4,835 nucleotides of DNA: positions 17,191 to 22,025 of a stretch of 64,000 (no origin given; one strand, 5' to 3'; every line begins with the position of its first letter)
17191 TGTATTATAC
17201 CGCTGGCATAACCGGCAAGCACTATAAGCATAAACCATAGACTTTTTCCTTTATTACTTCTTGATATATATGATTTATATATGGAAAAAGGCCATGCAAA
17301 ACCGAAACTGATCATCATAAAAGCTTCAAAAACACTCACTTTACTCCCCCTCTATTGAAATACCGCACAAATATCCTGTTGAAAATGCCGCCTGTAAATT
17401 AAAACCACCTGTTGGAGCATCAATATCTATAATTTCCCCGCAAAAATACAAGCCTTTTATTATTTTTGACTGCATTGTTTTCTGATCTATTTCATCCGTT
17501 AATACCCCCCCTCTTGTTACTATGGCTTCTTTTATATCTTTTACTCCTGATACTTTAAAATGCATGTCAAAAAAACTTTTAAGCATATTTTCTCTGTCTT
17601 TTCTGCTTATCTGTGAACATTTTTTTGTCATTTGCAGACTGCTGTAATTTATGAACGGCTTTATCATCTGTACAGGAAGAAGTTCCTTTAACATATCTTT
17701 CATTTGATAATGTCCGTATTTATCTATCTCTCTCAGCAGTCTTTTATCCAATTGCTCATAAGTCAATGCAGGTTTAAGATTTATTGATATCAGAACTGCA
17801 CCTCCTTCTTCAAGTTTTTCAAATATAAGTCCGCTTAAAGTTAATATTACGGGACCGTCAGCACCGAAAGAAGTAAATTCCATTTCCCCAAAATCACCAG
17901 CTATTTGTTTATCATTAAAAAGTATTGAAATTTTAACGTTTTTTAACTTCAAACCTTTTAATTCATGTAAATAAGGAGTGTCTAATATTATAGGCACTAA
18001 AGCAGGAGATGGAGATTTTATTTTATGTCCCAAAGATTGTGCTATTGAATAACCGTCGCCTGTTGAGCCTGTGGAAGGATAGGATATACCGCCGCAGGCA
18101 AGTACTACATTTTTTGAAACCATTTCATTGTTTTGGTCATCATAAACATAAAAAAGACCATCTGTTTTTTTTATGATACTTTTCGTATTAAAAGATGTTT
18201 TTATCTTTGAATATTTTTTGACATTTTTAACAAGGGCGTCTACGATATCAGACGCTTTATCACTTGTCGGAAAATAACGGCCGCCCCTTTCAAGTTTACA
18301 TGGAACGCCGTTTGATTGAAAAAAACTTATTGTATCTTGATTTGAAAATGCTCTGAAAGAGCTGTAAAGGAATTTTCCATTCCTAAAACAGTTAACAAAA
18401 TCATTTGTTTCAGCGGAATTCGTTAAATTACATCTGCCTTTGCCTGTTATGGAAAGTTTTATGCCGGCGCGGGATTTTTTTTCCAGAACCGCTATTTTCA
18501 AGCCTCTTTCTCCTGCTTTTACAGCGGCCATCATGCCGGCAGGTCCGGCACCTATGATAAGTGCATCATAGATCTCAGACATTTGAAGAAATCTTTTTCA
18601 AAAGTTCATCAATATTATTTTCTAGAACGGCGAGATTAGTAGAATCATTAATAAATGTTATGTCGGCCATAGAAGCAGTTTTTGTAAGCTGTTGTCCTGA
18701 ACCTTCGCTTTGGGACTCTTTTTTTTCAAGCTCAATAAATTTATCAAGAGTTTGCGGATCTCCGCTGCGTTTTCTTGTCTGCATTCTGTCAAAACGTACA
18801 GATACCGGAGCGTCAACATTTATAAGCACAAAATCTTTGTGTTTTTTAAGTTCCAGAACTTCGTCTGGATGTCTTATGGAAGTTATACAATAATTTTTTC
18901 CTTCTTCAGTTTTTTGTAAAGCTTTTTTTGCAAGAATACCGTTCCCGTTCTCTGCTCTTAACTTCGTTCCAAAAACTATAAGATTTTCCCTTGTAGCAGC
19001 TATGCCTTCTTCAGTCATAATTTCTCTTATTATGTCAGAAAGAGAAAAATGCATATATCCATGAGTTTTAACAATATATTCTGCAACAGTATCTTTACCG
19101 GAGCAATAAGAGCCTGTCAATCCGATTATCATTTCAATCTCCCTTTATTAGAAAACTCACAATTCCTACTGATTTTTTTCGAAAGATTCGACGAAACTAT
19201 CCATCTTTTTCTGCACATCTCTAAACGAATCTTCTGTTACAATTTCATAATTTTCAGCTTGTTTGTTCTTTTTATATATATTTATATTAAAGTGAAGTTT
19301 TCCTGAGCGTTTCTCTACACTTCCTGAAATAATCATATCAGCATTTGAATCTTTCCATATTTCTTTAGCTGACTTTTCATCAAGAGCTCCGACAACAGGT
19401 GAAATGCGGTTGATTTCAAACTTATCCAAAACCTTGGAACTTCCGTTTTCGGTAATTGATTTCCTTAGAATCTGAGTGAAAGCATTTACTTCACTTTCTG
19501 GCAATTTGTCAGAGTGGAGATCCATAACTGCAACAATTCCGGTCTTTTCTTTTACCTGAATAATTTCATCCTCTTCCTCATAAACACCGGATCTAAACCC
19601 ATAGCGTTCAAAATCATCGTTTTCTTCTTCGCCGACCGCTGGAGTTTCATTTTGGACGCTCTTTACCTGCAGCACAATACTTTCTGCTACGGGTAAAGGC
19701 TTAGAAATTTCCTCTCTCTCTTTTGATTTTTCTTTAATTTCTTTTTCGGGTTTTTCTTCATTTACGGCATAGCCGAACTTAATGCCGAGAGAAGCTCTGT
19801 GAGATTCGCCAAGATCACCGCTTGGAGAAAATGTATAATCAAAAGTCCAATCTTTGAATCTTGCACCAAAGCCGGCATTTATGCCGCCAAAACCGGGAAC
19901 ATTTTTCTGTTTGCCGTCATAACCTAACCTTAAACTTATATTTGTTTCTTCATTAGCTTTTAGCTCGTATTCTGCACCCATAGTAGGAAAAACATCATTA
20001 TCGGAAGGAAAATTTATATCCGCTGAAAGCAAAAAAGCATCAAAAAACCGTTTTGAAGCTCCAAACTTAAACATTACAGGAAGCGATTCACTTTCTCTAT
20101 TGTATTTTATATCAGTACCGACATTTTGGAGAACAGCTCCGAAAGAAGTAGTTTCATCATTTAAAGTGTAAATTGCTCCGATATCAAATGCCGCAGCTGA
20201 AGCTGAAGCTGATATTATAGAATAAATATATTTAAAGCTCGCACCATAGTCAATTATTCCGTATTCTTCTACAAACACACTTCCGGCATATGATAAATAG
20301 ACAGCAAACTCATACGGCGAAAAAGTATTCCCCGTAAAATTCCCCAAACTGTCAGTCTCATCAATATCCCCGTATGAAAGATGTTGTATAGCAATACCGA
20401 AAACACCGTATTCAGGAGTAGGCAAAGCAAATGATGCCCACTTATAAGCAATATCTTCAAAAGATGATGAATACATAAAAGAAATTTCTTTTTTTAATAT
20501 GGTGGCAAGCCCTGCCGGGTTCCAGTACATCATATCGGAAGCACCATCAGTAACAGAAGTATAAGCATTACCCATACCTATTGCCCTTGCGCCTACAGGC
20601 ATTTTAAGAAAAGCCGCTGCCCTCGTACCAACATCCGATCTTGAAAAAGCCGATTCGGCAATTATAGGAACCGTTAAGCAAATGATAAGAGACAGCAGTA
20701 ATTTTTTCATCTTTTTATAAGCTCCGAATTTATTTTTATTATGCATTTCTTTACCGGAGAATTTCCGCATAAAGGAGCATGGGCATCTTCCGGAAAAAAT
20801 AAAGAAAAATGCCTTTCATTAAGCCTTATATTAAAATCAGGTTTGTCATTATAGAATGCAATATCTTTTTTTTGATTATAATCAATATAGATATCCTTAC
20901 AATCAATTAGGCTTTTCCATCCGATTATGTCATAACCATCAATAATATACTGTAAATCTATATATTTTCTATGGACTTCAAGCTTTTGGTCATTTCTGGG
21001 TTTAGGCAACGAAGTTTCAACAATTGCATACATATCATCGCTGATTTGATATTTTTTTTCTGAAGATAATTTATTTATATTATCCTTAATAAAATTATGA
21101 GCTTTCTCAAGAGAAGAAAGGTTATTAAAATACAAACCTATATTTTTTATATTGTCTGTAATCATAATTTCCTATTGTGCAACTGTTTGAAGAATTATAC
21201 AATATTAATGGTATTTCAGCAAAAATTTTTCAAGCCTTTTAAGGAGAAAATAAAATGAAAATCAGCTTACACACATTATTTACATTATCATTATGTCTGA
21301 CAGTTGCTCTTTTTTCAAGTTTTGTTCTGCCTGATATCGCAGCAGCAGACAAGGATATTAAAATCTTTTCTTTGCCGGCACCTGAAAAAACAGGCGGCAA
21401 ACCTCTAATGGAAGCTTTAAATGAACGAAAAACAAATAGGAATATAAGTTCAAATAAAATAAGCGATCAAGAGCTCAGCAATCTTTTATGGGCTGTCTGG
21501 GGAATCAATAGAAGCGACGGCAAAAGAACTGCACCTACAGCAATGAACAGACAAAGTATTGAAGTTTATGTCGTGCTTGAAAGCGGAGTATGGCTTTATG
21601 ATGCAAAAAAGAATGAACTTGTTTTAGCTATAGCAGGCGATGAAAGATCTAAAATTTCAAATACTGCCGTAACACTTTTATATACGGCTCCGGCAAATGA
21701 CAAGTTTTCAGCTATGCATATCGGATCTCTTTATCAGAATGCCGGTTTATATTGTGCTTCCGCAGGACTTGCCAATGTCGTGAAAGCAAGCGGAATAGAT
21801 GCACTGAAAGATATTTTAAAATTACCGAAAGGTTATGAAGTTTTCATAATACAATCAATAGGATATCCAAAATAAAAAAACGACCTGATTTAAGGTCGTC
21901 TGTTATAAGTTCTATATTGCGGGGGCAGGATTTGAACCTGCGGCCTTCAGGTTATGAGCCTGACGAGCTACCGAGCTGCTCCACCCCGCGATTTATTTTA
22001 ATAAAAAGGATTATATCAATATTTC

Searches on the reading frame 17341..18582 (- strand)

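Call 20: search_protein_families(library=pfam, proteins=[window:17341-18582:-], max_evalue=0.01)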
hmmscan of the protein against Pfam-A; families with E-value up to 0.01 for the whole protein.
window:17341-18582:- (413 aa): 12 families
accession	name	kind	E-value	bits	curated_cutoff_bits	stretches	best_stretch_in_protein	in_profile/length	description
PF03486.20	HI0933_like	-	1.3e-83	280.6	50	1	6-407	2-242/244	HI0933-like protein Rossmann domain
PF22780.1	HI0933_like_1st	-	5.8e-32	111.2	27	1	193-355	2-165/165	HI0933-like protein barrel and H2TH domain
PF00890.30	FAD_binding_2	-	1.3e-11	44.8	20.4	1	6-43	1-38/414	FAD binding domain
PF07992.20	Pyr_redox_2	-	3.3e-07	30.5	26.1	1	5-167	1-111/291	Pyridine nucleotide-disulphide oxidoreductase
PF13450.12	NAD_binding_8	-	6.2e-07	30.1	21.9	1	9-41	1-33/68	NAD(P)-binding Rossmann-like domain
PF13738.12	Pyr_redox_3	-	9.9e-06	25.4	30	1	8-37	1-31/305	Pyridine nucleotide-disulphide oxidoreductase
PF12831.13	FAD_oxidored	-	1.9e-05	24.6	27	1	6-40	1-35/416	FAD dependent oxidoreductase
PF01134.28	GIDA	-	6.9e-05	22.5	22.1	0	7-43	2-38/391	Glucose inhibited division protein A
PF01266.30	DAO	-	7.2e-05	22.9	27.9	1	6-41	1-36/353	FAD dependent oxidoreductase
PF01946.23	Thi4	-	0.00025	20.8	26.2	1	6-40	19-54/235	Thi4 family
PF01494.25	FAD_binding_3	-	0.00028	20.7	22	1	6-38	3-35/349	FAD binding domain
PF13454.12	NAD_binding_9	-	0.0019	18.7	21.8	1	9-164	2-153/155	FAD-NAD(P)-binding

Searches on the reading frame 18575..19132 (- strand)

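Call 20: search_protein_families(library=pfam, proteins=[window:18575-19132:-], max_evalue=0.01)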
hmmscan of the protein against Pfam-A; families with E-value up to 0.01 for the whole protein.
window:18575-19132:- (185 aa): 7 families
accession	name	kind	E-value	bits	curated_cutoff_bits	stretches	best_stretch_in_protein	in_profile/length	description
PF13207.12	AAA_17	-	4.2e-11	43.7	27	1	10-126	5-128/136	AAA domain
PF13238.12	AAA_18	-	7.5e-11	43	29.4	1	3-123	1-114/128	AAA domain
PF21448.3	DNMK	-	1.4e-05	25.3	27.1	1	2-66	2-65/232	Deoxynucleotide monophosphate kinase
PF13189.12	Cytidylate_kin2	-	6.8e-05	23.5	28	0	2-45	1-43/176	Cytidylate kinase-like family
PF01121.26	CoaE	-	0.00013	22.2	27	1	1-75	1-71/180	Dephospho-CoA kinase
PF13671.12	AAA_33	-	0.00015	22.5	27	1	5-127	4-126/143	AAA domain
PF00406.28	ADK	-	0.00056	20.5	26.8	1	6-85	2-81/151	Adenylate kinase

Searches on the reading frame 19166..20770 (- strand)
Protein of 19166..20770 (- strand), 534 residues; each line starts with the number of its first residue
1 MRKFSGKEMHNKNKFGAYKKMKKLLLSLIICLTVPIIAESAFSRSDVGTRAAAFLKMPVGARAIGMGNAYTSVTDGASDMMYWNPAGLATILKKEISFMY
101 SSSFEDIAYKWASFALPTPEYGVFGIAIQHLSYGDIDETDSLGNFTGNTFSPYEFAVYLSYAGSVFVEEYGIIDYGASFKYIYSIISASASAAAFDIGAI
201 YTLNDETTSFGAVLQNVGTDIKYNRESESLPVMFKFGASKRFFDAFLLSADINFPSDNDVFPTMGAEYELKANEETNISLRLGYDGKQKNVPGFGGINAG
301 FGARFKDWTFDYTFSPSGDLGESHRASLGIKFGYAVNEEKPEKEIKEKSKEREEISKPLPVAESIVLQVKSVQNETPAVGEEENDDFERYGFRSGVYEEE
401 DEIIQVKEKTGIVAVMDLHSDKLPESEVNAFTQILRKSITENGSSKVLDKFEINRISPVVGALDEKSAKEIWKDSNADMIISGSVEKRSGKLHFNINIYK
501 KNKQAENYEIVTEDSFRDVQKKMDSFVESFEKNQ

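Call 20: search_protein_families(library=pfam, proteins=[window:19166-20770:-], max_evalue=0.01)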
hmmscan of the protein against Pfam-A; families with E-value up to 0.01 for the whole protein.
window:19166-20770:- (534 aa): 2 families
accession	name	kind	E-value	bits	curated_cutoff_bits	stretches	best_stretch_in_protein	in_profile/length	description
PF19413.5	YaiO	-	0.00021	21.8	23.9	1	218-314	37-133/173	YaiO membrane beta barrel domain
PF03687.19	UPF0164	-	0.00091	18.6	21.4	0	52-129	41-116/325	Uncharacterised protein family (UPF0164)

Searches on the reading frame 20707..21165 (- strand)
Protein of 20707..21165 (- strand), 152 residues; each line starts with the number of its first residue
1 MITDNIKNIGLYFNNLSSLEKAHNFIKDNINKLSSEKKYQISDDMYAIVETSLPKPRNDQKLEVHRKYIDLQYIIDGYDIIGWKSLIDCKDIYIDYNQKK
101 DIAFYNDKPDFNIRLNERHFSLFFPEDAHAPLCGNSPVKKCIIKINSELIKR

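Call 20: search_protein_families(library=pfam, proteins=[window:20707-21165:-], max_evalue=0.01)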
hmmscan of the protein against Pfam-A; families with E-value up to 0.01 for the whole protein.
window:20707-21165:- (152 aa): 1 family
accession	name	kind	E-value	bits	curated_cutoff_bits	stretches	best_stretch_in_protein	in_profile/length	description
PF04074.18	DUF386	-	3.7e-39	134.5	26.5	1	1-146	1-145/145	YhcH/YjgK/YiaL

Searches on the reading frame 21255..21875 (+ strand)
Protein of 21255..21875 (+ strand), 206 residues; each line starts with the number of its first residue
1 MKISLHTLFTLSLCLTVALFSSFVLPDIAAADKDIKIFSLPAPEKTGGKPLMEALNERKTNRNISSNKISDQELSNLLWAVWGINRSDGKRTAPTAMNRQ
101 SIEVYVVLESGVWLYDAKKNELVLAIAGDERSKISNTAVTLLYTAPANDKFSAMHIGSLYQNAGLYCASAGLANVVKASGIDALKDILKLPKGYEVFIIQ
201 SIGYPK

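Call 20: search_protein_families(library=pfam, proteins=[window:21255-21875:+], max_evalue=0.01)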
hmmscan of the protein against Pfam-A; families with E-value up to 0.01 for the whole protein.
window:21255-21875:+ (206 aa): 2 families
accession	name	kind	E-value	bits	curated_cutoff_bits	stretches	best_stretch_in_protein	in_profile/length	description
PF00881.29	Nitroreductase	-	1.7e-13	51.6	23.5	1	57-204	3-167/167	Nitroreductase family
PF14512.11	TM1586_NiRdase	-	0.0016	18.5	27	0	91-107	168-184/215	Putative TM nitroreductase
